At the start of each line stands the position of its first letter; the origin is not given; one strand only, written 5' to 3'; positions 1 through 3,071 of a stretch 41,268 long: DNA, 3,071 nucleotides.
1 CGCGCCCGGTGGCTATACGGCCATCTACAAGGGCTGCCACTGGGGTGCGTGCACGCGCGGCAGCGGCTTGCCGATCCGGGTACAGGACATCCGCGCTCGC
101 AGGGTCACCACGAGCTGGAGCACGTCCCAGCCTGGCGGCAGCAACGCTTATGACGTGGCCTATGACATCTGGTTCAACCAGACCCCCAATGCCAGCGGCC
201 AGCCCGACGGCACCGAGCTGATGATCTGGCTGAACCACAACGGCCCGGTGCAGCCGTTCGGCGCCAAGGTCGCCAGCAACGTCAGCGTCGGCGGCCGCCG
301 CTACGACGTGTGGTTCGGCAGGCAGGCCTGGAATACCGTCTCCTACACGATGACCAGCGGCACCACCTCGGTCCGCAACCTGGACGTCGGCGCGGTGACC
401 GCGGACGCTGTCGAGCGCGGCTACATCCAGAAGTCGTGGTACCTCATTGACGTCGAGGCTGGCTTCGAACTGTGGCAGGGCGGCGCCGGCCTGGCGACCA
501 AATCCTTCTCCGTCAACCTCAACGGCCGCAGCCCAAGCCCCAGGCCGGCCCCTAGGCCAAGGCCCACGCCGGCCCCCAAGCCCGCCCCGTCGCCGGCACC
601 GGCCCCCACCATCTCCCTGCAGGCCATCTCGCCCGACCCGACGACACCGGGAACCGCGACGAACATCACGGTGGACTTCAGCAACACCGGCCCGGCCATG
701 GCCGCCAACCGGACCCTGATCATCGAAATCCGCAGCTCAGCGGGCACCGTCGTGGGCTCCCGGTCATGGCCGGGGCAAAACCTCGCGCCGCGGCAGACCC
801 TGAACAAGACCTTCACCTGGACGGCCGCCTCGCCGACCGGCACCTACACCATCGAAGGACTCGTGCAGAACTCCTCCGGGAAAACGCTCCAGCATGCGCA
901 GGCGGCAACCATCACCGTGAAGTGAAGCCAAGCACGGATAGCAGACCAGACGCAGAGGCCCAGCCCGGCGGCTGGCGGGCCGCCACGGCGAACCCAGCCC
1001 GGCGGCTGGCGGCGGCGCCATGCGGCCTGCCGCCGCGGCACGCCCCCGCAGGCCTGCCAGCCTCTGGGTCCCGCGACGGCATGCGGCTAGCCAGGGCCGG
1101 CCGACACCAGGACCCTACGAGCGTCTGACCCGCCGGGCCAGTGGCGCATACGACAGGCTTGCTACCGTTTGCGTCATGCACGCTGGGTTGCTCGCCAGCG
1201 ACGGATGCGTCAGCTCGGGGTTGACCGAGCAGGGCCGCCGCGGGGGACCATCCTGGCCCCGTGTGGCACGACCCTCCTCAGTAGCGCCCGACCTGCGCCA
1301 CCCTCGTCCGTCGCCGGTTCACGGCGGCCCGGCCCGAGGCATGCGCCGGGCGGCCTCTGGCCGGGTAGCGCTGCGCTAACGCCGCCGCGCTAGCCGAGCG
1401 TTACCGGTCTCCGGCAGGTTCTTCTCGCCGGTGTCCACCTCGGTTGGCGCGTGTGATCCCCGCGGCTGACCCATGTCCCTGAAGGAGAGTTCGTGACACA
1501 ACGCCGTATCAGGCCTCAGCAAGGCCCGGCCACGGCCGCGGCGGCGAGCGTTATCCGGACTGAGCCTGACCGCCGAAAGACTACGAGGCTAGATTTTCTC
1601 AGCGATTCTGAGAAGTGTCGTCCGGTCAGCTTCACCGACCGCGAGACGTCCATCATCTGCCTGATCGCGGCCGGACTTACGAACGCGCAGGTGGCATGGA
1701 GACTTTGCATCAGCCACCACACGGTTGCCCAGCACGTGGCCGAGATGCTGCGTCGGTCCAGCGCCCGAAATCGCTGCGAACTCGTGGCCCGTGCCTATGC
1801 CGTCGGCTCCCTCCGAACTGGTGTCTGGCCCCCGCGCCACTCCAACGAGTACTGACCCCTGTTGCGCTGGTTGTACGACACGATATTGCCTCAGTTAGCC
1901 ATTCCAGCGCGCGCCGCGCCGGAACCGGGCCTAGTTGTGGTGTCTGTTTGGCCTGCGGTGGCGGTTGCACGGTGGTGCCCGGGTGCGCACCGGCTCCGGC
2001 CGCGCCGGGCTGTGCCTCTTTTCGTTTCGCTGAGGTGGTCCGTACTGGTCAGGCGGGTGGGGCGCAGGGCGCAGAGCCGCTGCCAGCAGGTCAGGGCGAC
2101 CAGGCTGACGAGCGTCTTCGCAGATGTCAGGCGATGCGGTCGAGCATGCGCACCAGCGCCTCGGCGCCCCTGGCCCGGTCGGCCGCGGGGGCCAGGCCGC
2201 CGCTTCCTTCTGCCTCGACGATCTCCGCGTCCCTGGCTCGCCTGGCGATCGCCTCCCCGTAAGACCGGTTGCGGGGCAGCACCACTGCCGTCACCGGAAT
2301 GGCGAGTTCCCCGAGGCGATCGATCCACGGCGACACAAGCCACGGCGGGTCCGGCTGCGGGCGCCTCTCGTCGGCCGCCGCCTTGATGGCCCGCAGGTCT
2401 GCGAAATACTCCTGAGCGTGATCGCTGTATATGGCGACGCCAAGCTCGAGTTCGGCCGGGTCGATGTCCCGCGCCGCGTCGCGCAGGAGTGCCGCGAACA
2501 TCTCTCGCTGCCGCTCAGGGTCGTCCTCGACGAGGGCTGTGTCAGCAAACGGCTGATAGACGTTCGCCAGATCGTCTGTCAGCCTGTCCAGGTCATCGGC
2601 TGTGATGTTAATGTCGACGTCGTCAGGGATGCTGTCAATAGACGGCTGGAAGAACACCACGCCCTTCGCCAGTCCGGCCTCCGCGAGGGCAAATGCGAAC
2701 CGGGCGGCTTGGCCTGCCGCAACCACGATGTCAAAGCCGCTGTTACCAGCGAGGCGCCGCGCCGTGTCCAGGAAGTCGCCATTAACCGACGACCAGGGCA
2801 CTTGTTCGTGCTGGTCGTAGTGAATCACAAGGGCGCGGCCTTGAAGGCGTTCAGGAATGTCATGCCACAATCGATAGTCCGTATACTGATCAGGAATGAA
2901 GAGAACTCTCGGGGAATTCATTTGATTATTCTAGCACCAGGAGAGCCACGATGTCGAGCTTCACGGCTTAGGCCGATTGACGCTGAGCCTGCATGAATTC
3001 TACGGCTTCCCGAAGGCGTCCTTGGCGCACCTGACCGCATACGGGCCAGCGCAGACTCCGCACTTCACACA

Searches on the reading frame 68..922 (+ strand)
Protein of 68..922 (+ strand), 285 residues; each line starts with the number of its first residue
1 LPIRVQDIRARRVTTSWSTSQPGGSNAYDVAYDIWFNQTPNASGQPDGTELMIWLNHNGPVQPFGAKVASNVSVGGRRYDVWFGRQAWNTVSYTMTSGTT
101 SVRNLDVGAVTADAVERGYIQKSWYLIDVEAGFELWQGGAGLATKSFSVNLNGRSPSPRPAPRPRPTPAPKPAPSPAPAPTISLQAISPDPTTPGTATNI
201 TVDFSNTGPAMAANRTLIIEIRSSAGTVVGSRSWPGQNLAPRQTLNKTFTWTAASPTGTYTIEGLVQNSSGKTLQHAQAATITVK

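Call 4: search_protein_families(library=pfam, proteins=[window:68-922:+], max_evalue=1)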
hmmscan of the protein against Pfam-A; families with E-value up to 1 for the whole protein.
window:68-922:+ (285 aa): 3 families
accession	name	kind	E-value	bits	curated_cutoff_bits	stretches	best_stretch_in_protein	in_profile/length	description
PF01670.23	Glyco_hydro_12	-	2.4e-27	96.8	27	1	2-152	57-207/207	Glycosyl hydrolase family 12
PF05887.16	Trypan_PARP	-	0.0019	18.7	100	1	136-183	37-86/134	Procyclic acidic repetitive protein (PARP)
PF07705.17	CARDB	-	0.0035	18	22.7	1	186-263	9-80/101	CARDB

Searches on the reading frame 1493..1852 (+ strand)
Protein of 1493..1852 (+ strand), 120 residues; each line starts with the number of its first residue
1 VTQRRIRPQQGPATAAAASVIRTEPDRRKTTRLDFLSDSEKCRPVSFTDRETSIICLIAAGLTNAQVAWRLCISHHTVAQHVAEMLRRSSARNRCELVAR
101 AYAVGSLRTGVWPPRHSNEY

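Call 4: search_protein_families(library=pfam, proteins=[window:1493-1852:+], max_evalue=1)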
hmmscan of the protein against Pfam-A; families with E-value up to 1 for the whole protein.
window:1493-1852:+ (120 aa): 3 families
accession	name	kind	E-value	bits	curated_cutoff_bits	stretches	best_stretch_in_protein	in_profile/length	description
PF00196.25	GerE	-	4.8e-12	45.7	23.5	1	46-100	2-56/57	Bacterial regulatory proteins, luxR family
PF13936.12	HTH_38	-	0.052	13.7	27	1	43-82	3-41/44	Helix-turn-helix domain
PF13384.12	HTH_23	-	0.066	13.5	24.6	1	57-80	13-36/50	Homeodomain-like domain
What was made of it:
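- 1493..1855 (+): Small GerE/LuxR-type HTH regulator, convergent with the operon. It is a recurrent neighbour. PF00196 at E 4.8e-12 (call 4).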

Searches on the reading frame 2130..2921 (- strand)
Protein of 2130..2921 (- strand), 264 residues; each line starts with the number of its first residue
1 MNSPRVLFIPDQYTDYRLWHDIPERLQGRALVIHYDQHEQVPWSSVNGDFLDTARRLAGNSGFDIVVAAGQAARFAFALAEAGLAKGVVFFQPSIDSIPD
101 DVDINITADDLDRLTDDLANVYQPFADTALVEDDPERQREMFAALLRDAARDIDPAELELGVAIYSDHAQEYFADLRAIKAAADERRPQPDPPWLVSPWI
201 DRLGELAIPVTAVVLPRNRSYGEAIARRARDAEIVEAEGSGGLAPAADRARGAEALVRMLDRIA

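Call 4: search_protein_families(library=pfam, proteins=[window:2130-2921:-], max_evalue=1)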
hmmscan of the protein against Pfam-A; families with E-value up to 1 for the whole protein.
window:2130-2921:- (264 aa): 0 families

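Call 5: search_protein_families(library=ncbifam, proteins=[window:2130-2921:-], max_evalue=1)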
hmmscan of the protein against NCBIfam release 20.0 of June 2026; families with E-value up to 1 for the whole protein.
window:2130-2921:- (264 aa): 1 family
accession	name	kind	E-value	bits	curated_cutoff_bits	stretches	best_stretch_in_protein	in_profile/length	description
NF033096.2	bla1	exception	0.075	12.4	630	1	44-111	54-119/306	class A beta-lactamase Bla1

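Call 29: find_homologous_proteins(query=window:2130-2921:-, max_evalue=0.001)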
Query window:2130-2921:- (264 aa): 141 proteins with E <= 0.001 among 8000 candidates; the best 120 are listed.
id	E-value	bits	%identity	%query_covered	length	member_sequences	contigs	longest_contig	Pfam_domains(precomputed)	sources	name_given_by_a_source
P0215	6.8e-167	571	99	100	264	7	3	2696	-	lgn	-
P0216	1.8e-147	508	88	100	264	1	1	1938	-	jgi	jgi:hypothetical protein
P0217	7.7e-145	499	86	100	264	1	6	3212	-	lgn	-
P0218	1.0e-141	489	83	100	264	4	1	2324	-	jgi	jgi:hypothetical protein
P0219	2.1e-136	471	80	100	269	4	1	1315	-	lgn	-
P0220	8.6e-93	329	60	99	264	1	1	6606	-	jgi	jgi:hypothetical protein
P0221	4.5e-88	313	62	100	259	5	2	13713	-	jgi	jgi:hypothetical protein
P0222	3.5e-86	307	57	100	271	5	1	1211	-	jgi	jgi:hypothetical protein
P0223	1.4e-85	305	57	100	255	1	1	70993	-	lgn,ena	-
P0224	6.8e-85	303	56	100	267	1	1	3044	-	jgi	jgi:hypothetical protein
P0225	1.3e-83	298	55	100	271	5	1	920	-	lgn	-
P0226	2.2e-83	298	57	100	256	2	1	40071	-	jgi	jgi:hypothetical protein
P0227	2.2e-83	298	57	100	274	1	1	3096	-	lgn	-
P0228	4.2e-83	297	56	99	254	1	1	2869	-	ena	-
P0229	4.4e-83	297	55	100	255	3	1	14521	-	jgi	jgi:hypothetical protein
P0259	3.1e-78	281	54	100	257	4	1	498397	-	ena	-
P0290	1.0e-74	269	55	99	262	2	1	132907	-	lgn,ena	-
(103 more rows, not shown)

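Call 37: predict_structure(alignment_id=A2)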
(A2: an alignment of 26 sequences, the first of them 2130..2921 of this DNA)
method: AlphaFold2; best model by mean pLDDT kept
length: 264 residues; sequences in the alignment: 26
mean_pLDDT: 87.9   pTM: 0.87
mean pLDDT of the five models: 87.9, 87.8, 85.8, 84.3, 80.0
residues with pLDDT >= 90: 137; 70-90: 116; 50-70: 11; < 50: 0
segments of 3 or more residues with pLDDT < 50: none
pLDDT, mean of each block of 10 residues (from residue 1): 91 90 86 94 80 93 95 94 97 84 77 81 84 93 88 84 91 88 80 77 95 91 93 86 79 93 93
secondary structure, 60 per line:
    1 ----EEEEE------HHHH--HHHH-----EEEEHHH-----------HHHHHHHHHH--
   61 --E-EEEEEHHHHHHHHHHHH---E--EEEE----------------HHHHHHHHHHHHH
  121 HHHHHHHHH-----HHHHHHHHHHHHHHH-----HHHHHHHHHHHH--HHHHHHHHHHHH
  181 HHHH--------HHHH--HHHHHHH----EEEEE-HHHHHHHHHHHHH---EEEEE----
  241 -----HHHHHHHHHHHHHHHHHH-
elements in order: E5-9 H16-19 H22-25 E31-34 H49-58 E65-69 H70-81 E88-91 H108-129 H135-149 H155-166 H169-184 H193-196 H199-205 E210-214 H216-228 E232-236 H246-263
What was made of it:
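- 2127..2921 (-): Downstream partner gene, 264 aa. It has an α/β-hydrolase fold with a cap domain, the catalytic triad is missing, and there is no signal peptide. AF2 pLDDT 88 (call 37).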

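Call 41: fold_search(model_id=the predicted structure, library=pdb)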
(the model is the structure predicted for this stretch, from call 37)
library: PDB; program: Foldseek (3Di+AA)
matches with E <= 10: 1182; with E <= 0.001: 252
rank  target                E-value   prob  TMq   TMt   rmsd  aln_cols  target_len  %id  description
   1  3r3x_B                1.9e-07  1.00  0.55  0.51   7.2       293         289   16  Crystal Structure of the Fluoroacetate Dehalogenase RPA1163 - Asp110Asn/Bromoacetate (released 2011-05-04)
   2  3qvm_A                2.7e-07  1.00  0.54  0.52   7.6       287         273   12  The structure of olei00960, a hydrolase from Oleispira antarctica (released 2011-04-13)
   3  9u5w_A                3.0e-07  1.00  0.56  0.50   7.3       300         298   16  Crystal Structure of the Fluoroacetate Dehalogenase RPA1163 - Lys181Met/Trp185Tyr/His280Ala with 2-fluoro-3-phenylprop (released 2026-03-25)
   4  8sdc_B                4.7e-07  1.00  0.53  0.48   8.2       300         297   17  Crystal structure of fluoroacetate dehalogenase Daro3835 apoenzyme (released 2023-09-06)
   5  8sdd_A                4.7e-07  1.00  0.53  0.49   8.5       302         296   16  Crystal structure of fluoroacetate dehalogenase Daro3835 H274N mutant with D107-glycolyl intermediate (released 2024-02-14)
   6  2wj3_B                5.0e-07  1.00  0.55  0.53   6.7       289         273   16  CRYSTAL STRUCTURE OF THE COFACTOR-DEVOID 1-H-3-HYDROXY-4- OXOQUINALDINE 2,4-DIOXYGENASE (HOD) FROM ARTHROBACTER NITROG (released 2010-01-26)
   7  8sdc_A                5.0e-07  1.00  0.54  0.49   8.2       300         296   16  Crystal structure of fluoroacetate dehalogenase Daro3835 apoenzyme (released 2023-09-06)
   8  21dl_A                5.3e-07  1.00  0.52  0.47   9.0       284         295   18  Crystal structure of de novo designed esterase RPA1511-5221 (released 2026-04-01)
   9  2wj3_A                6.4e-07  1.00  0.52  0.50   7.4       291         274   14  CRYSTAL STRUCTURE OF THE COFACTOR-DEVOID 1-H-3-HYDROXY-4- OXOQUINALDINE 2,4-DIOXYGENASE (HOD) FROM ARTHROBACTER NITROG (released 2010-01-26)
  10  4cfs_A                7.2e-07  1.00  0.53  0.52   6.9       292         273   16  CRYSTAL STRUCTURE OF THE COFACTOR-DEVOID 1-H-3-HYDROXY-4- OXOQUINALDINE 2,4-DIOXYGENASE (HOD) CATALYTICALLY INACTIVE H (released 2013-12-04)
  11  2wj3_C                7.2e-07  1.00  0.53  0.51   7.0       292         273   16  CRYSTAL STRUCTURE OF THE COFACTOR-DEVOID 1-H-3-HYDROXY-4- OXOQUINALDINE 2,4-DIOXYGENASE (HOD) FROM ARTHROBACTER NITROG (released 2010-01-26)
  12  4gec_A                7.7e-07  1.00  0.55  0.56   6.6       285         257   15  Crystal Structure of E.coli MenH R124A Mutant (released 2013-05-08)
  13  21bk_A                7.7e-07  1.00  0.51  0.47   7.7       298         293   18  Crystal Structure of the Fluoroacetate Dehalogenase RPA1163-His280Ala with (S)-2-fluoro-3-phenylpropanoic acid (released 2026-01-07)
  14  6qhp_A                9.2e-07  1.00  0.50  0.46   8.3       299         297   19  Time resolved structural analysis of the full turnover of an enzyme - 2256 ms covalent intermediate 1 (released 2019-09-25)
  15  6i8w_A                9.8e-07  1.00  0.57  0.50   6.8       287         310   16  Crystal structure of a membrane phospholipase A, a novel bacterial virulence factor (released 2019-11-27)
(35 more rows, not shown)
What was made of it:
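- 2127..2921 (-): Foldseek E is about 2e-7 to dehalogenases, HOD, MenH and RsbQ (call 41).
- On α/β-hydrolase (partner gene 2127..2921): AF2 pLDDT 88, and Foldseek gives 252 PDB matches at E<=1e-3 (calls 37, 41).
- Closest known: Non-catalytic α/β-hydrolase-fold proteins and α/β-hydrolase receptors. Same: α/β-hydrolase core with a helical cap (Foldseek E about 1e-6 to 1e-7; call 41).
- α/β-hydrolase receptors such as RsbQ and KAI2 are among the structural matches of the partner (call 41).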

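Call 62: find_encoding_contigs(protein=P0259, flank=5000, max_places=1)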
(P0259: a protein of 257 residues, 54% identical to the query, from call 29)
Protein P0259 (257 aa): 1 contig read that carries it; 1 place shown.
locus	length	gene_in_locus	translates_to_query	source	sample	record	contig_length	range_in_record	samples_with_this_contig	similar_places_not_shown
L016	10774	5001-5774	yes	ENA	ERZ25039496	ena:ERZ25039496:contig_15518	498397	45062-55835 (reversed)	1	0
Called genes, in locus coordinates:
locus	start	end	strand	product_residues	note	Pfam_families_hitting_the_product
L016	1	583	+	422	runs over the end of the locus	PF02550:AcetylCoA_hydro (faint), PF13336:AcetylCoA_hyd_C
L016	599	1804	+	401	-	PF00108:Thiolase_N, PF02803:Thiolase_C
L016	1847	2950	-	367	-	-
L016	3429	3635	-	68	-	-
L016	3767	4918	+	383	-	PF02771:Acyl-CoA_dh_N, PF02770:Acyl-CoA_dh_M, PF00441:Acyl-CoA_dh_1, PF08028:Acyl-CoA_dh_2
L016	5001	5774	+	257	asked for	-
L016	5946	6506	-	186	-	PF04978:MST, PF12867:DinB_2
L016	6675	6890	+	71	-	-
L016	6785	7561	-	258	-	-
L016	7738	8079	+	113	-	PF06974:WS_DGAT_C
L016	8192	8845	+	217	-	PF00561:Abhydrolase_1, PF12146:Hydrolase_4, PF12697:Abhydrolase_6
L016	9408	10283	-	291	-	PF01512:Complex1_51K, PF10531:SLBB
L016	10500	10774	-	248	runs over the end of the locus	PF01794:Ferric_reduct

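Call 63: find_encoding_contigs(protein=P0290, flank=5000, max_places=1)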
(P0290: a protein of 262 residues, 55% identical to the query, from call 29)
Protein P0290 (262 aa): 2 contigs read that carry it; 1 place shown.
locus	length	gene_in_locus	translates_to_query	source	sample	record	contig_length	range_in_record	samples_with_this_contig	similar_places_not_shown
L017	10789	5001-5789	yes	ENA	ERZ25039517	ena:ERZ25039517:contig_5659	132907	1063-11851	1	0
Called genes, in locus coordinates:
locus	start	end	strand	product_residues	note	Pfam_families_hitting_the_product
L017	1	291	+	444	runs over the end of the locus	PF01266:DAO, PF01593:Amino_oxidase, PF13450:NAD_binding_8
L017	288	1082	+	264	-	PF07103:DUF1365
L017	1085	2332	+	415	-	PF02353:CMAS, PF13489:Methyltransf_23, PF08241:Methyltransf_11, PF08242:Methyltransf_12, PF13649:Methyltransf_25, PF13847:Methyltransf_31 (weak)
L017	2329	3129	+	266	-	PF00106:adh_short, PF08659:KR, PF13561:adh_short_C2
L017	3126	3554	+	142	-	PF10604:Polyketide_cyc2, PF03364:Polyketide_cyc (faint)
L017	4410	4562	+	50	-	-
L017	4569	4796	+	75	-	-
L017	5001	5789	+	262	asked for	-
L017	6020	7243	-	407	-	-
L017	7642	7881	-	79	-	PF12840:HTH_20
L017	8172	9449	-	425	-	PF00909:Ammonium_transp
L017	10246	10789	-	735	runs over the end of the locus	PF04879:Molybdop_Fe4S4, PF00384:Molybdopterin, PF01568:Molydop_binding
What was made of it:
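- The partner family also occurs without any target-like neighbour (L016, L017; calls 62, 63). The partner family also occurs alone (calls 62, 63).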

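Call 80: search_protein_families(library=padloc, proteins=[window:2130-2921:-], max_evalue=0.01)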
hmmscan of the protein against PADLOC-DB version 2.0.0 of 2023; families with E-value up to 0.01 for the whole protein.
window:2130-2921:- (264 aa): 0 families
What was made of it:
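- Tried and rejected: Pfam, NCBIfam and PADLOC scans of the target, the partner and the upstream gene gave no family for any of the three (calls 4, 5, 80).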
